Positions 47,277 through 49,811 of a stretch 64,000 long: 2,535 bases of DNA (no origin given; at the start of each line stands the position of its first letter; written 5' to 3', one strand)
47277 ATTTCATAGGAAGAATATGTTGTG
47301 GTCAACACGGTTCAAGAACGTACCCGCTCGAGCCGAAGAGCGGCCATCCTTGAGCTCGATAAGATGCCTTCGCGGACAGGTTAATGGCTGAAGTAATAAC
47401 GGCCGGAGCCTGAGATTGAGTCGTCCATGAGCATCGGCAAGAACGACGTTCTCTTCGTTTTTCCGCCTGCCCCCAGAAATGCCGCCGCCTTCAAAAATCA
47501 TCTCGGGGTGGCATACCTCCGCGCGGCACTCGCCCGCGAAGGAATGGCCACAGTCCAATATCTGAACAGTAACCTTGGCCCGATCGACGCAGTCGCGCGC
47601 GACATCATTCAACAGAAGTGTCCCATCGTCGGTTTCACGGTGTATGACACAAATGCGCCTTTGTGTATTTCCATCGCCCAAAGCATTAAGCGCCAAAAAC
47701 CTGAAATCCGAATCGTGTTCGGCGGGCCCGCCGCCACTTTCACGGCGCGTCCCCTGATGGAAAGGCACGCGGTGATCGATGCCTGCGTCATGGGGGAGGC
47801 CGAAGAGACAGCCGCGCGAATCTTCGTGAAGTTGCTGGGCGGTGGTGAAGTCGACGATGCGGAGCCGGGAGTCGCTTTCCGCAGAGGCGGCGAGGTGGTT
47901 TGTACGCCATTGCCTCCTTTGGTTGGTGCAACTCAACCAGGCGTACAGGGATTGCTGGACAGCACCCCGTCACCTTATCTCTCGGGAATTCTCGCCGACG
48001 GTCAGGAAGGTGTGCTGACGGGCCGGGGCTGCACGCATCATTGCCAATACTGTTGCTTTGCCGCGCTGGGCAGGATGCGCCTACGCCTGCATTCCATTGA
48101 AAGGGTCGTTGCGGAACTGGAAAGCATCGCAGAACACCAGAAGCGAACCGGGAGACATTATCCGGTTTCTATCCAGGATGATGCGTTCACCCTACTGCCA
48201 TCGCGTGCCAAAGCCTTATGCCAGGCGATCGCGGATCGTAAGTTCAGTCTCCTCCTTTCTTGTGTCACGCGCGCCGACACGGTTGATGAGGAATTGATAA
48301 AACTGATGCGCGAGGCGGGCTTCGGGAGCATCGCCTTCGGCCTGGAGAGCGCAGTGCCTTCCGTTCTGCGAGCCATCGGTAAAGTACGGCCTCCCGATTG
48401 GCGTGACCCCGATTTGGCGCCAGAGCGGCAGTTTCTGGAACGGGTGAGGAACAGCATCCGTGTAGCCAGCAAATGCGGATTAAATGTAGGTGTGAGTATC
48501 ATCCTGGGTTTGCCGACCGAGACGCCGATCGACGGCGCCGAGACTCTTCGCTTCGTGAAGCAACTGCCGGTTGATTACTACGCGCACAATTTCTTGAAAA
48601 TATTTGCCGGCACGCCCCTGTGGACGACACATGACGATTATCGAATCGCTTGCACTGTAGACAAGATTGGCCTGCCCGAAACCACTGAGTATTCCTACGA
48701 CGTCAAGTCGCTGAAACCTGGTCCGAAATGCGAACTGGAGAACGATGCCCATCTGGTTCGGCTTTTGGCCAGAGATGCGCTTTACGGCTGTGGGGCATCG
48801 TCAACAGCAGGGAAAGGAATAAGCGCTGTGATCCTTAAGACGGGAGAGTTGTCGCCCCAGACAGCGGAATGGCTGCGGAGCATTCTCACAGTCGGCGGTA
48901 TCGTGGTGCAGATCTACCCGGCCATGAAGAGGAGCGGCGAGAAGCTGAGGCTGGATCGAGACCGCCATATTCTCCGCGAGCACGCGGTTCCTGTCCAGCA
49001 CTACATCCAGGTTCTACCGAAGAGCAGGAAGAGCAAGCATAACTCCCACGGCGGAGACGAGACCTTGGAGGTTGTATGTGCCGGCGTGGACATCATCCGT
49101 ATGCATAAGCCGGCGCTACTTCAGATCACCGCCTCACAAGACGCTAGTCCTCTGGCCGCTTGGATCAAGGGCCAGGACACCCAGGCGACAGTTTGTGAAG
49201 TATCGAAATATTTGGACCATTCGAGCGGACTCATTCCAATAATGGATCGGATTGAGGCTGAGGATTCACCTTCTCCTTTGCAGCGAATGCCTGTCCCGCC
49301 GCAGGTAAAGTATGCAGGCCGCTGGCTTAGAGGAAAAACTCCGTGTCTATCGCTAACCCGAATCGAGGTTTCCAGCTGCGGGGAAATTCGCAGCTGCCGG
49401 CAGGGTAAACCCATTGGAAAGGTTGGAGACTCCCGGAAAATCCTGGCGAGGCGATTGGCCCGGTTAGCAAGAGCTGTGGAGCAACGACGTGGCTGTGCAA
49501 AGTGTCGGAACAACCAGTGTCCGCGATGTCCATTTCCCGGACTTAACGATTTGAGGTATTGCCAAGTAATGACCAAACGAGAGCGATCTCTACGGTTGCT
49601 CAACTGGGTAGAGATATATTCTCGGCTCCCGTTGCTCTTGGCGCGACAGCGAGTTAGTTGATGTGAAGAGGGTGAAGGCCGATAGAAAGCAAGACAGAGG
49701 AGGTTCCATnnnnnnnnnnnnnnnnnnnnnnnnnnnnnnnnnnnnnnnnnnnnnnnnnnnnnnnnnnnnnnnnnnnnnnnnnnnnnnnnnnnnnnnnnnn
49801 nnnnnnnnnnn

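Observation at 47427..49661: B12-binding radical SAM enzyme fused to a SPASM-like C-terminal cysteine cluster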

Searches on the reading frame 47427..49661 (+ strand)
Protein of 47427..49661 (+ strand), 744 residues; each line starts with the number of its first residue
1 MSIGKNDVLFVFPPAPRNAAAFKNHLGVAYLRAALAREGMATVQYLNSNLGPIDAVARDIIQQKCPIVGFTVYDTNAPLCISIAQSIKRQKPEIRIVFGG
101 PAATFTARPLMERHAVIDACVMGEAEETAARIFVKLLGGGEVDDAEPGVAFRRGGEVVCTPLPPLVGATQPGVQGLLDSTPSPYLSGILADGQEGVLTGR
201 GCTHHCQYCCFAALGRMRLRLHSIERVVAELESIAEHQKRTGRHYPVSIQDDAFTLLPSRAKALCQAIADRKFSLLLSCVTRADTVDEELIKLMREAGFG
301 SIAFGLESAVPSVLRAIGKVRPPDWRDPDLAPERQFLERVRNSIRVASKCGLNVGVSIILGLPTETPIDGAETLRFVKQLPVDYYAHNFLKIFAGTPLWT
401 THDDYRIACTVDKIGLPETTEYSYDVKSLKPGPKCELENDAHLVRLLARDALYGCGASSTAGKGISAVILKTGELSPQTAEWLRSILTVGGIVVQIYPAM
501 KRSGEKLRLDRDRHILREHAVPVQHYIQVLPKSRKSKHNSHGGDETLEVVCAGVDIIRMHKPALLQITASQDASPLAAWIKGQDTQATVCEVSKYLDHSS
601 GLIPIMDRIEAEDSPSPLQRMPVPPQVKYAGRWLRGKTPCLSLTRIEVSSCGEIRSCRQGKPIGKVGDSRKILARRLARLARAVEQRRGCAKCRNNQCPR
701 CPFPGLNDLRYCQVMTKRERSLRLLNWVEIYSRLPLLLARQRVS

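Call 3: search_protein_families(library=pfam, proteins=[window:47427-49661:+], max_evalue=1)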
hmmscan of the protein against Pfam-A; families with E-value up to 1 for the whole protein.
window:47427-49661:+ (744 aa): 3 families
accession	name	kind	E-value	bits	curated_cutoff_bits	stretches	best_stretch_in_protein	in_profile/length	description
PF02310.24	B12-binding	-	3.6e-19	69.2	32.1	1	26-131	15-119/121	B12 binding domain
PF04055.27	Radical_SAM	-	6e-17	62.8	29.5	1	197-377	2-166/166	Radical SAM superfamily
PF19864.5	Radical_SAM_N2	-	0.0081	16.1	29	1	87-133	80-122/151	Radical SAM proteins, N-terminal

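Call 4: search_protein_families(library=ncbifam, proteins=[window:47427-49661:+], max_evalue=1)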
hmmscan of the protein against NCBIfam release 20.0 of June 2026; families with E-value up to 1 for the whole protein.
window:47427-49661:+ (744 aa): 35 families (the best 25 are shown)
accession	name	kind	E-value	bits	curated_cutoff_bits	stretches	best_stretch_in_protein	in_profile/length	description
NF050148.1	rSAM_ApyD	equivalog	1.8e-35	122.5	750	1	55-378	65-364/645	RiPP biosynthesis radical SAM protein ApyD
TIGR04479.1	bcpD_PhpK_rSAM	subfamily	5.5e-26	91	600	2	198-408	246-437/504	PhpK family radical SAM P-methyltransferase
TIGR03471.1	HpnJ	equivalog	3.4e-23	82.3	577.6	1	79-401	83-386/472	hopanoid biosynthesis associated radical SAM protein HpnJ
TIGR02026.1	BchE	equivalog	4e-21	75.4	481.35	1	25-319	22-318/497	magnesium-protoporphyrin IX monomethyl ester anaerobic oxidative cyclase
TIGR04013.1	B12_SAM_MJ_1487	hypoth_equivalog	4e-19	68.7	251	1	60-402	38-357/382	TIGR04013 family B12-binding domain/radical SAM domain-containing protein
TIGR03975.1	rSAM_ocin_1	subfamily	4.3e-19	68.4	281.85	1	51-319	115-383/606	RiPP maturation radical SAM C-methyltransferase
TIGR04014.1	B12_SAM_MJ_0865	equivalog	1.4e-18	67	360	1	55-398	29-354/434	methyl-coenzyme M reductase glutamine C-methyltransferase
NF033070.1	rSAM_AprD4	equivalog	9e-17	61.1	500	1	192-387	195-373/456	AprD4 family radical SAM diol-dehydratase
TIGR04385.1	B12_rSAM_cofa1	equivalog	7.7e-16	58.3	450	1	77-305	84-303/438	B12 lower ligand biosynthesis radical SAM protein BzaD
TIGR04072.2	rSAM_ladder_B12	equivalog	2e-15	56.4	360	2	195-319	182-302/443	lipid biosynthesis B12-binding/radical SAM protein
NF033712.0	B12_rSAM_KedN5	subfamily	1.8e-14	52.9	700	1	54-261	51-258/624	KedN5 family methylcobalamin-dependent radical SAM C-methyltransferase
TIGR04367.1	HpnR_B12_rSAM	equivalog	1.9e-14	53.1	650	1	26-311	23-298/490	hopanoid C-3 methylase HpnR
TIGR04190.1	B12_SAM_Ta0216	equivalog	3.4e-10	39.1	500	1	80-277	96-304/554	TIGR04190 family B12-binding domain/radical SAM domain protein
NF038361.1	rSAM_Sden_1168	equivalog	1.3e-09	37.2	575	2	196-384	285-455/560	Sden_1168 family B12-binding radical SAM P-methyltransferase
NF040542.1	rSAM_RCCLKC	equivalog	3.2e-09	36.4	450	1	32-319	20-303/423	arsinothricin biosynthesis radical SAM protein ArsL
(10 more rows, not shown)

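Call 7: find_homologous_proteins(query=window:47427-49658:+, max_evalue=0.001)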
Query window:47427-49658:+ (744 aa): 387 proteins with E <= 0.001 among 8000 candidates; the best 120 are listed.
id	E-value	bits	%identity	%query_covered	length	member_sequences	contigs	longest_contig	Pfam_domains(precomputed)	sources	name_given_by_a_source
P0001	0.0e+0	1702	100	100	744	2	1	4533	PF04055.28,PF02310.25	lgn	-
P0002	0.0e+0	1363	80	100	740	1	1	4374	PF04055.28,PF02310.25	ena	-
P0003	0.0e+0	1337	77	100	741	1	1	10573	PF04055.28,PF02310.25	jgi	jgi:radical SAM superfamily enzyme YgiQ (UPF0313 family)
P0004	0.0e+0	1334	78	100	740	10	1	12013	PF04055.28,PF02310.25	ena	-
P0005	0.0e+0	1299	76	100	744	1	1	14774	PF04055.28,PF02310.25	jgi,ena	-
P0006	0.0e+0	1265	74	100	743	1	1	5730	PF04055.28,PF02310.25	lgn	-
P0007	0.0e+0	1251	74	100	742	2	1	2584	PF04055.28,PF02310.25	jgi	-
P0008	0.0e+0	1246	74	100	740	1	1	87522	PF04055.28,PF02310.25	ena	-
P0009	0.0e+0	1243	70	99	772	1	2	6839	PF04055.28,PF02310.25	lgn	-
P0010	0.0e+0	1243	73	100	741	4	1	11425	PF04055.28,PF02310.25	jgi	jgi:radical SAM superfamily enzyme YgiQ (UPF0313 family)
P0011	0.0e+0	1211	71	100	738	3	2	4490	PF04055.28,PF02310.25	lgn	-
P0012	0.0e+0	1210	70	100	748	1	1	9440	PF04055.28,PF02310.25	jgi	jgi:anaerobic magnesium-protoporphyrin IX monomethyl ester cyclase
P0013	0.0e+0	1203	71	100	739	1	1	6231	PF04055.28,PF02310.25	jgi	jgi:anaerobic magnesium-protoporphyrin IX monomethyl ester cyclase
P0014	0.0e+0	1192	70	100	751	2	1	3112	PF04055.28,PF02310.25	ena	-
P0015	0.0e+0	1192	69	100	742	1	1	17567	PF04055.28,PF02310.25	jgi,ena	-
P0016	0.0e+0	1187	70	100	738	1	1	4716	PF04055.28,PF02310.25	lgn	-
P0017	0.0e+0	1185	70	100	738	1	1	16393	PF04055.28,PF02310.25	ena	-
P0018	0.0e+0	1178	66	98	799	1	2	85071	PF04055.28,PF02310.25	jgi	jgi:radical SAM superfamily enzyme YgiQ (UPF0313 family)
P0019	0.0e+0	1173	70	100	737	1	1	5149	PF04055.28,PF02310.25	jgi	jgi:anaerobic magnesium-protoporphyrin IX monomethyl ester cyclase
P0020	0.0e+0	1170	68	99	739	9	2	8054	PF04055.28,PF02310.25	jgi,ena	jgi:radical SAM superfamily enzyme YgiQ (UPF0313 family)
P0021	0.0e+0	1162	68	100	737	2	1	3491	PF04055.28,PF02310.25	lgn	-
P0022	0.0e+0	1156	68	100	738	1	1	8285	PF04055.28,PF02310.25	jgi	jgi:radical SAM superfamily enzyme YgiQ (UPF0313 family)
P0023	0.0e+0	1151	69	99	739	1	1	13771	PF04055.28,PF02310.25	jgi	jgi:radical SAM superfamily enzyme YgiQ (UPF0313 family)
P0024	0.0e+0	1150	68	100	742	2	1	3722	PF04055.28,PF02310.25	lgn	-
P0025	0.0e+0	1145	67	100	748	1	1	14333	PF04055.28,PF02310.25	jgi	jgi:radical SAM superfamily enzyme YgiQ (UPF0313 family)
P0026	0.0e+0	1144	66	100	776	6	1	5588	PF04055.28,PF02310.25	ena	-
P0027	0.0e+0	1136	67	100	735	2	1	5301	PF04055.28,PF02310.25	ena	-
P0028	0.0e+0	1121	66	100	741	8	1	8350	PF04055.28,PF02310.25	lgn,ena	-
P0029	0.0e+0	1120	66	100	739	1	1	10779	PF04055.28,PF02310.25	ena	-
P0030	0.0e+0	1117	66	100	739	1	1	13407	PF04055.28,PF02310.25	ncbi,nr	ncbi:MAG TPA: radical SAM protein [Terriglobales bacterium]|nr:radical SAM protein [Terriglobales ba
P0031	0.0e+0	1112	65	100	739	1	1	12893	PF04055.28,PF02310.25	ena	-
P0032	0.0e+0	1112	65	100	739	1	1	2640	PF04055.28,PF02310.25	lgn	-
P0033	0.0e+0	1111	66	100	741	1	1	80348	PF04055.28,PF02310.25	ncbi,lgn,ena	-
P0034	0.0e+0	1105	65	100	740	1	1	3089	PF04055.28,PF02310.25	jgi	jgi:radical SAM superfamily enzyme YgiQ (UPF0313 family)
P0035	0.0e+0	1097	65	99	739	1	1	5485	PF04055.28,PF02310.25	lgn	-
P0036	0.0e+0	1082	64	100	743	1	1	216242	PF04055.28,PF02310.25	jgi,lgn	jgi:radical SAM superfamily enzyme YgiQ (UPF0313 family)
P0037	0.0e+0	1078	63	100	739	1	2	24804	PF04055.28,PF02310.25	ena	-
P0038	0.0e+0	1075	64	100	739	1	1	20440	PF04055.28,PF02310.25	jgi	jgi:radical SAM superfamily enzyme YgiQ (UPF0313 family)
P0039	0.0e+0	1062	63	100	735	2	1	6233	PF04055.28,PF02310.25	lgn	-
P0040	0.0e+0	1057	63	100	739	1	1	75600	PF04055.28,PF02310.25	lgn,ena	-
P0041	0.0e+0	1047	63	99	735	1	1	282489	PF04055.28,PF02310.25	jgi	jgi:anaerobic magnesium-protoporphyrin IX monomethyl ester cyclase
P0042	0.0e+0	1041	72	85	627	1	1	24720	PF04055.28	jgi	jgi:radical SAM superfamily enzyme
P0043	0.0e+0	1036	62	100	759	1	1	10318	PF04055.28,PF02310.25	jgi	jgi:radical SAM superfamily enzyme YgiQ (UPF0313 family)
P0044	0.0e+0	1022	61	100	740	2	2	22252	PF04055.28,PF02310.25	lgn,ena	-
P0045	0.0e+0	1016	64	94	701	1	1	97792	PF04055.28,PF02310.25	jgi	jgi:radical SAM superfamily enzyme YgiQ (UPF0313 family)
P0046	0.0e+0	1012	61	100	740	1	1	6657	PF04055.28,PF02310.25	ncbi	-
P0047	1.1e-293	994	58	100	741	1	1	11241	PF04055.28,PF02310.25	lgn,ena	-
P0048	2.0e-293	993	60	99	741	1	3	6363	PF04055.28,PF02310.25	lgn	-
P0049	2.8e-293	993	59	100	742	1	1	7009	PF04055.28,PF02310.25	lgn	-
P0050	8.7e-288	975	57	100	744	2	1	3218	PF04055.28,PF02310.25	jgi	-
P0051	2.1e-287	973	58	100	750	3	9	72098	PF04055.28,PF02310.25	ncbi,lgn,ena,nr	ncbi:MAG: B12-binding domain-containing radical SAM protein [Acidobacteriia bacterium]|nr:B12-bindin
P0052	2.1e-287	973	57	100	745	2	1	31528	PF04055.28,PF02310.25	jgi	jgi:radical SAM superfamily enzyme YgiQ (UPF0313 family)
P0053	1.5e-286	971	56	100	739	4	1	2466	PF04055.28,PF02310.25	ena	-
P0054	1.7e-285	967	58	99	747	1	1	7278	PF04055.28,PF02310.25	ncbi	-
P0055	6.0e-284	962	56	100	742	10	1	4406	PF04055.28,PF02310.25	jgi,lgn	-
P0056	1.0e-283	961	56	100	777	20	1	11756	PF04055.28,PF02310.25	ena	-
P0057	2.1e-283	960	57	100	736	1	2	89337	PF04055.28,PF02310.25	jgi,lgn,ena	-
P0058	4.7e-283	959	57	99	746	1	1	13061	PF04055.28,PF02310.25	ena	-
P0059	7.8e-283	958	58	99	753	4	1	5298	PF04055.28,PF02310.25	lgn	-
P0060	9.8e-283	958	57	99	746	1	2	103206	PF04055.28,PF02310.25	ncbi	ncbi:MAG: B12-binding domain-containing radical SAM protein [Bryobacteraceae bacterium]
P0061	1.2e-282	958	58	98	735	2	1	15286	PF04055.28,PF02310.25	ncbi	-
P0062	5.4e-282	956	56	100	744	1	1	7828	PF04055.28,PF02310.25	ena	-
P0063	1.3e-281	954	57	100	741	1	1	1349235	PF04055.28,PF02310.25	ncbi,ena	-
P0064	1.9e-281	954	57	100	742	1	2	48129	PF04055.28,PF02310.25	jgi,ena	-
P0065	3.1e-281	953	57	100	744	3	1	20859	PF04055.28,PF02310.25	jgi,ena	-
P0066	4.5e-281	953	57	99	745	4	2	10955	PF04055.28,PF02310.25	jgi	jgi:anaerobic magnesium-protoporphyrin IX monomethyl ester cyclase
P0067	3.8e-280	949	57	100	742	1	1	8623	PF04055.28,PF02310.25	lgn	-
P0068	4.6e-280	949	56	100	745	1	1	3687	PF04055.28,PF02310.25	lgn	-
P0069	4.7e-280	949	56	99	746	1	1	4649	PF04055.28,PF02310.25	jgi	-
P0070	8.6e-280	948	56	99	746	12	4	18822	PF04055.28,PF02310.25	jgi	jgi:radical SAM superfamily enzyme YgiQ (UPF0313 family)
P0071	1.3e-279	948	56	100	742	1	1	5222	PF04055.28,PF02310.25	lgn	-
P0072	2.1e-278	944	56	99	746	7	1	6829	PF04055.28,PF02310.25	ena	-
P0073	3.7e-278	943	56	100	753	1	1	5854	PF04055.28,PF02310.25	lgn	-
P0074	5.9e-277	939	56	100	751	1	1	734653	PF04055.28,PF02310.25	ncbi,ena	-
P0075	7.1e-277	939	56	100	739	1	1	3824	PF04055.28,PF02310.25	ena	-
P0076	8.4e-277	938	56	100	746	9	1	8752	PF04055.28,PF02310.25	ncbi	-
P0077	2.3e-275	934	56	99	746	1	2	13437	PF04055.28,PF02310.25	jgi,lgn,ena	-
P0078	4.7e-275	933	55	100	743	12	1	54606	PF04055.28,PF02310.25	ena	-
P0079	5.3e-275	932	56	100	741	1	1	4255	PF04055.28,PF02310.25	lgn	-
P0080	6.3e-275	932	55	100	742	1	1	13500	PF04055.28,PF02310.25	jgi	jgi:radical SAM superfamily enzyme YgiQ (UPF0313 family)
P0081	2.8e-274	930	56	100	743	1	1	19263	PF04055.28,PF02310.25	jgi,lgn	jgi:anaerobic magnesium-protoporphyrin IX monomethyl ester cyclase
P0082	2.8e-273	927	54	100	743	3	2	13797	PF04055.28,PF02310.25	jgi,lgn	jgi:anaerobic magnesium-protoporphyrin IX monomethyl ester cyclase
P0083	3.6e-273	926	56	99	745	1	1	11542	PF04055.28,PF02310.25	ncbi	-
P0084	4.0e-273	926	54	100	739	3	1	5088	PF04055.28,PF02310.25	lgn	-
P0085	6.5e-273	926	55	100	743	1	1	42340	PF04055.28,PF02310.25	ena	-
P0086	1.4e-272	924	55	100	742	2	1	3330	PF04055.28,PF02310.25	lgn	-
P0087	1.9e-272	924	56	99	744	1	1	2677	PF04055.28,PF02310.25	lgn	-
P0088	2.6e-272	924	54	100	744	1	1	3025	PF04055.28,PF02310.25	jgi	jgi:radical SAM superfamily enzyme YgiQ (UPF0313 family)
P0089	3.4e-272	923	55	100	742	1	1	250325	PF04055.28,PF02310.25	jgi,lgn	jgi:radical SAM superfamily enzyme YgiQ (UPF0313 family)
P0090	9.2e-272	922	56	100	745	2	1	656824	PF04055.28,PF02310.25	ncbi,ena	-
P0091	2.1e-271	921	55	99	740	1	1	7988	PF04055.28,PF02310.25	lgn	-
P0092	4.6e-271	919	55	99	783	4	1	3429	PF04055.28,PF02310.25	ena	-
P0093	5.1e-271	919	55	100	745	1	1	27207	PF04055.28,PF02310.25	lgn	-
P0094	1.1e-270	918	56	99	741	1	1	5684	PF04055.28,PF02310.25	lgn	-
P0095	1.2e-270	918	55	100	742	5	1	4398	PF04055.28,PF02310.25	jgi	jgi:anaerobic magnesium-protoporphyrin IX monomethyl ester cyclase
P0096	9.4e-270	915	55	99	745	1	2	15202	PF04055.28,PF02310.25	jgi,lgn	jgi:anaerobic magnesium-protoporphyrin IX monomethyl ester cyclase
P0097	1.4e-269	915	55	100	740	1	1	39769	PF04055.28,PF02310.25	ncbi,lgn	-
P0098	7.0e-269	912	55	99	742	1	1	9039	PF04055.28,PF02310.25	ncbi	-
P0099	3.3e-268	910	56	100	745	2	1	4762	PF04055.28,PF02310.25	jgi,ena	-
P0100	1.1e-267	908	55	99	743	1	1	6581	PF04055.28,PF02310.25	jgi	-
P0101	2.2e-267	907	55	100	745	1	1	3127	PF04055.28,PF02310.25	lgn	-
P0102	3.7e-267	907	55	99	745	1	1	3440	PF04055.28,PF02310.25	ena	-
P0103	4.3e-267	906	54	99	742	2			PF04055.28,PF02310.25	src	-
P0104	5.0e-267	906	54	100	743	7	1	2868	PF04055.28,PF02310.25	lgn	-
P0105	1.8e-266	904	55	100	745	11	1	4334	PF04055.28,PF02310.25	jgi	jgi:anaerobic magnesium-protoporphyrin IX monomethyl ester cyclase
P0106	1.0e-265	902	54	99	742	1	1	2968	PF04055.28,PF02310.25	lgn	-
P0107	1.8e-265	901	54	100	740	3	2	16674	PF04055.28,PF02310.25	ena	-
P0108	6.8e-265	899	53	100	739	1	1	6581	PF04055.28,PF02310.25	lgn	-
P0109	1.5e-264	898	53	99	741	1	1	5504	PF04055.28,PF02310.25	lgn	-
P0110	4.9e-264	896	55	100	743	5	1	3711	PF04055.28,PF02310.25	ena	-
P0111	1.6e-263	894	54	100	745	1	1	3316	PF04055.28,PF02310.25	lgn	-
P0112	2.0e-263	894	53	99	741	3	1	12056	PF04055.28,PF02310.25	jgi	jgi:radical SAM superfamily enzyme YgiQ (UPF0313 family)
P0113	5.9e-263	893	53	99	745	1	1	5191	PF04055.28,PF02310.25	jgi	-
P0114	7.5e-263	892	55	100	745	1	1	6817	PF04055.28,PF02310.25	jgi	jgi:radical SAM superfamily enzyme YgiQ (UPF0313 family)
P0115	2.2e-262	891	55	99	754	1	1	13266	PF04055.28,PF02310.25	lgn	-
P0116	2.9e-262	890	69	72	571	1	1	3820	PF04055.28,PF02310.25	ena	-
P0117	5.4e-262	889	55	99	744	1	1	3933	PF04055.28,PF02310.25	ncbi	-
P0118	8.0e-260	882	53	99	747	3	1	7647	PF04055.28,PF02310.25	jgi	jgi:anaerobic magnesium-protoporphyrin IX monomethyl ester cyclase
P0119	1.2e-259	882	54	96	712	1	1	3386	PF04055.28,PF02310.25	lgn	-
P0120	1.3e-259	882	54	99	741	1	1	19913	PF04055.28,PF02310.25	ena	-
